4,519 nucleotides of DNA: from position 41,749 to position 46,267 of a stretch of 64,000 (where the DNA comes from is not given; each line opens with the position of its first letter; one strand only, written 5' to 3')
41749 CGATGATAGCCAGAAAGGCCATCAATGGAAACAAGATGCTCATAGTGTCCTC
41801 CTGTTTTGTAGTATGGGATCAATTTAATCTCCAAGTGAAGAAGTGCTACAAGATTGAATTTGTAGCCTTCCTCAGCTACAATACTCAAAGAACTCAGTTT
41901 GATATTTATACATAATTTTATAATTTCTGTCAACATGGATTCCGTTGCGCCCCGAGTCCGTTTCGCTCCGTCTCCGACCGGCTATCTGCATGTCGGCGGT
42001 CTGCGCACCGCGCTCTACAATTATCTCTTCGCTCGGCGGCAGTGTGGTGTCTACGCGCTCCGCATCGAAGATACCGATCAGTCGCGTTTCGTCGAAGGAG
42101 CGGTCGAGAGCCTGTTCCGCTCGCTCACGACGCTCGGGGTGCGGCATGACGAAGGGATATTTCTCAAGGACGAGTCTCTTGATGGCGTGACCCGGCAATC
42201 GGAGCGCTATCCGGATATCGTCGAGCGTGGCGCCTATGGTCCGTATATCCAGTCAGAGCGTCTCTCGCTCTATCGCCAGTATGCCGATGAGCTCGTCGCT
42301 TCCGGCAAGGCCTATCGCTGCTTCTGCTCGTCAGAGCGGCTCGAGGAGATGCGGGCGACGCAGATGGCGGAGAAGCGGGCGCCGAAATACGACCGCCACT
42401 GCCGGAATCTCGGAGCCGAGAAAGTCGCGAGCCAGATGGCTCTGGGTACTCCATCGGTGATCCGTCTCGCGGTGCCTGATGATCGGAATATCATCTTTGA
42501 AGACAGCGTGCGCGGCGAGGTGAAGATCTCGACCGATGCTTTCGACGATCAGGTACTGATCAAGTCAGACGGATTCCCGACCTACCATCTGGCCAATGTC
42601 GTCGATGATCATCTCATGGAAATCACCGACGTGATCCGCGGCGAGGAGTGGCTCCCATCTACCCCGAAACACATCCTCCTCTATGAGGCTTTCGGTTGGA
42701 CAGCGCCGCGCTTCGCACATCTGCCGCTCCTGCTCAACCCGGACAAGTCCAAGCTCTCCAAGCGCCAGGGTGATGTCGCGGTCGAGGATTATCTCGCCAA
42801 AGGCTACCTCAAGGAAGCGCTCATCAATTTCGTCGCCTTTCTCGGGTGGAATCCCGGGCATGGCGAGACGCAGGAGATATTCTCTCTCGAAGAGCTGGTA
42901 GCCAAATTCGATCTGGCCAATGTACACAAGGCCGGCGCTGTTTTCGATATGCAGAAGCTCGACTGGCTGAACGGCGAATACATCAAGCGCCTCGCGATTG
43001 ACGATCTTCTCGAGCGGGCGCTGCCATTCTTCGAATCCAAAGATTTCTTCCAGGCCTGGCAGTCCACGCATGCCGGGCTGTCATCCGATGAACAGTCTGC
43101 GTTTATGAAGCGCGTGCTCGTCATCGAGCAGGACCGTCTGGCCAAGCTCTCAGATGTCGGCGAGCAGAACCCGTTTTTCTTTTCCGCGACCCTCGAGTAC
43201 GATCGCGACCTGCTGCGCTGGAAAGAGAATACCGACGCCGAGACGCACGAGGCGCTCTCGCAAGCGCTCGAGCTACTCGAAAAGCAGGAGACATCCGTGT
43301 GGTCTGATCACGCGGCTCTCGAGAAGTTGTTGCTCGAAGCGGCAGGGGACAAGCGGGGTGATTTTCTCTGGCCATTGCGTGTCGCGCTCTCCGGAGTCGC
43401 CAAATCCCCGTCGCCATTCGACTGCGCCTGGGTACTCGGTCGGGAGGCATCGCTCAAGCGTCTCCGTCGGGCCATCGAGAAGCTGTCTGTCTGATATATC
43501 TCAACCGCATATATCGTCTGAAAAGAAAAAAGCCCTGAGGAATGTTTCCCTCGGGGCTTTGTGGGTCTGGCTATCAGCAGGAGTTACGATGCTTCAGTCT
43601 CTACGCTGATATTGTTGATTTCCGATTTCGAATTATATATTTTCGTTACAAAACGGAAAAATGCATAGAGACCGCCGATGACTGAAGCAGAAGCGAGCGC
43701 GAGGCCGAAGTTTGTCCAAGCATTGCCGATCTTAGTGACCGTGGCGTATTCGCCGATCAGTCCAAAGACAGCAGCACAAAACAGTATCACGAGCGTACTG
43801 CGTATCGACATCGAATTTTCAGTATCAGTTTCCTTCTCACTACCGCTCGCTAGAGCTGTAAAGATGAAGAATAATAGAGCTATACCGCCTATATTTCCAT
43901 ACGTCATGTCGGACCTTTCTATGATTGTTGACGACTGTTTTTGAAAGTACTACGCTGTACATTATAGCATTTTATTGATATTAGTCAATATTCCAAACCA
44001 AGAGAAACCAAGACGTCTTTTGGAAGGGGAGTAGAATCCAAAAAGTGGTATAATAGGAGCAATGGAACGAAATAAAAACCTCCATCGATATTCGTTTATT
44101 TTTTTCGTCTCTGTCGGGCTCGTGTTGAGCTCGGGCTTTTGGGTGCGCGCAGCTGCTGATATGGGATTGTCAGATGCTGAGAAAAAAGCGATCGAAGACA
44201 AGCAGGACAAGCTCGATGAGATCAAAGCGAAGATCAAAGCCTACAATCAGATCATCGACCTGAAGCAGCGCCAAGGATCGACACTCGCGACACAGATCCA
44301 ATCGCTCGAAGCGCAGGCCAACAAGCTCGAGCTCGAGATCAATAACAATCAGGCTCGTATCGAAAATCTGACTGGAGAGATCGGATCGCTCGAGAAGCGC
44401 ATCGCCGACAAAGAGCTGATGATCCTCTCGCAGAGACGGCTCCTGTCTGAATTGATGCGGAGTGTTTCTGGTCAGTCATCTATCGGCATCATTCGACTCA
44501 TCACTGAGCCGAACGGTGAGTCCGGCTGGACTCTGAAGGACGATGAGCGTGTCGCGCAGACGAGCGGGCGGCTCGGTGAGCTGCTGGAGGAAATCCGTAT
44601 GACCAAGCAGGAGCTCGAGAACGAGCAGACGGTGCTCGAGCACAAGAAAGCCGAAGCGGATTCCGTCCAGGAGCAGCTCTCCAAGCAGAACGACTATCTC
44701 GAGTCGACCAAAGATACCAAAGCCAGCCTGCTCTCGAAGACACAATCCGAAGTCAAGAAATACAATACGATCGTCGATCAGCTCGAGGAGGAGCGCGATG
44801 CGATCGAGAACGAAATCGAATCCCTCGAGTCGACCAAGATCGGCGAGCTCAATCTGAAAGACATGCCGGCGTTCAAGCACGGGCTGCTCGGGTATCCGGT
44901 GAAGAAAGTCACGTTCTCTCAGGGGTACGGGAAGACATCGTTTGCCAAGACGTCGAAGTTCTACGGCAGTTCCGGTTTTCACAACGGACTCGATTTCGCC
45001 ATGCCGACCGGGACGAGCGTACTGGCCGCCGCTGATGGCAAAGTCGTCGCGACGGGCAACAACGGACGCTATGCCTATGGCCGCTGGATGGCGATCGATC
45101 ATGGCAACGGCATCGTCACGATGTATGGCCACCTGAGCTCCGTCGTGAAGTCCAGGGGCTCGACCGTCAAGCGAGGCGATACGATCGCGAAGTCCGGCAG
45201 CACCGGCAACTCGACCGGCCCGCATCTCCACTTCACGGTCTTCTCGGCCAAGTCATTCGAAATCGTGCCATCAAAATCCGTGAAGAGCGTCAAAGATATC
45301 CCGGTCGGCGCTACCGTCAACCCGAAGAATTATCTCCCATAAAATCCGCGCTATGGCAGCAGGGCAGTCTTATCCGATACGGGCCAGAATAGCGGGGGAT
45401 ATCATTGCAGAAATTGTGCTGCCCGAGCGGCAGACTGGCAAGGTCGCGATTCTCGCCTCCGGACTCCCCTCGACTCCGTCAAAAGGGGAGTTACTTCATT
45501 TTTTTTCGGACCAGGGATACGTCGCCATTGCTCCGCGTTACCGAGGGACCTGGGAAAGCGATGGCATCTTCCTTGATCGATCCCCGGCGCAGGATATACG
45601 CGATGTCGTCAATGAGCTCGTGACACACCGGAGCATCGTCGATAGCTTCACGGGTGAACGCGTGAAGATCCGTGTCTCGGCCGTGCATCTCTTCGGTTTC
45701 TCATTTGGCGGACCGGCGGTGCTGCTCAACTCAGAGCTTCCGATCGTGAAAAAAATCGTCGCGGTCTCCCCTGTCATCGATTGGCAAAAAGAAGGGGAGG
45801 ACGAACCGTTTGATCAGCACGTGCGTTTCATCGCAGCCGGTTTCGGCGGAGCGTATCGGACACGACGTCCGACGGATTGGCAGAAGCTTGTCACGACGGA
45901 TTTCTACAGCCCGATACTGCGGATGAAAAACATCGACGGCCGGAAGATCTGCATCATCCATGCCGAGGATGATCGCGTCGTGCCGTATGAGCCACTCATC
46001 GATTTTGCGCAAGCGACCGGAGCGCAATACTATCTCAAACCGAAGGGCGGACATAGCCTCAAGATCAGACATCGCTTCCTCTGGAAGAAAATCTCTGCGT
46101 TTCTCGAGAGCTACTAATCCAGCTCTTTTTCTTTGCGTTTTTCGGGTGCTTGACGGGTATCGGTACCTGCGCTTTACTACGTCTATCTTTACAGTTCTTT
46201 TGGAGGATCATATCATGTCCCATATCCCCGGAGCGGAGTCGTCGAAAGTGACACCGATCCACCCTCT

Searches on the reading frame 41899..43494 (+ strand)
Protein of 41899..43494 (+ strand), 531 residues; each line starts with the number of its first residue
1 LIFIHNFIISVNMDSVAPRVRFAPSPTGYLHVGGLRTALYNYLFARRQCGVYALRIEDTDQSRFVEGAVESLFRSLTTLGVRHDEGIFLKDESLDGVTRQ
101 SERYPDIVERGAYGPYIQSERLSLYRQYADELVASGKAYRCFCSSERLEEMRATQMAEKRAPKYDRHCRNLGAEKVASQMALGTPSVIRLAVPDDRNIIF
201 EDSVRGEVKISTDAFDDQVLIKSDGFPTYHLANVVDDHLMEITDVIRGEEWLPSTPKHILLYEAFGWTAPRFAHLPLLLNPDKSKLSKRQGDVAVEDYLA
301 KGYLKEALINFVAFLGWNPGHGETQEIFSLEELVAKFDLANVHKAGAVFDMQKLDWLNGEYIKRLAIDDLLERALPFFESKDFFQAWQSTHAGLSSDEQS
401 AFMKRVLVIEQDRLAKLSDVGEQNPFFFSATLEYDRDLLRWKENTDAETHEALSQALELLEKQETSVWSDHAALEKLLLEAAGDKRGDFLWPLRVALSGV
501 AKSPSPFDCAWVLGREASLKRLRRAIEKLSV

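Call 80: search_protein_families(library=pfam, proteins=[window:41899-43494:+], max_evalue=0.00001)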
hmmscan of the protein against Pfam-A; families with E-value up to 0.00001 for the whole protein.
window:41899-43494:+ (531 aa): 2 families
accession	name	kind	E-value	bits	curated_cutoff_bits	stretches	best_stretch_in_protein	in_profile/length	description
PF00749.27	tRNA-synt_1c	-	3.7e-101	338.6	23.4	1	19-356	3-314/314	tRNA synthetases class I (E and Q), catalytic domain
PF19269.4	Anticodon_2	-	2.8e-25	89.8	23.6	1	370-526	2-141/141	Anticodon binding domain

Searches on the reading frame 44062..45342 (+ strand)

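Call 80: search_protein_families(library=pfam, proteins=[window:44062-45342:+], max_evalue=0.00001)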
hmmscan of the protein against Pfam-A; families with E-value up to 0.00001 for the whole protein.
window:44062-45342:+ (426 aa): 1 family
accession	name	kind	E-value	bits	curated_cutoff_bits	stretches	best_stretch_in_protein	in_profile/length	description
PF01551.29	Peptidase_M23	-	3e-31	107.9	28.7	1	306-394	2-88/96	Peptidase family M23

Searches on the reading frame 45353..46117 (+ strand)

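Call 80: search_protein_families(library=pfam, proteins=[window:45353-46117:+], max_evalue=0.00001)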
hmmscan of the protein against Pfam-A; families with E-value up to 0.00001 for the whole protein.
window:45353-46117:+ (254 aa): 1 family
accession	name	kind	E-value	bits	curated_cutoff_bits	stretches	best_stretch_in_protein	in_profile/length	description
PF12697.13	Abhydrolase_6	-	9.4e-07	30.1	26.3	1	48-186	20-145/217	Alpha/beta hydrolase family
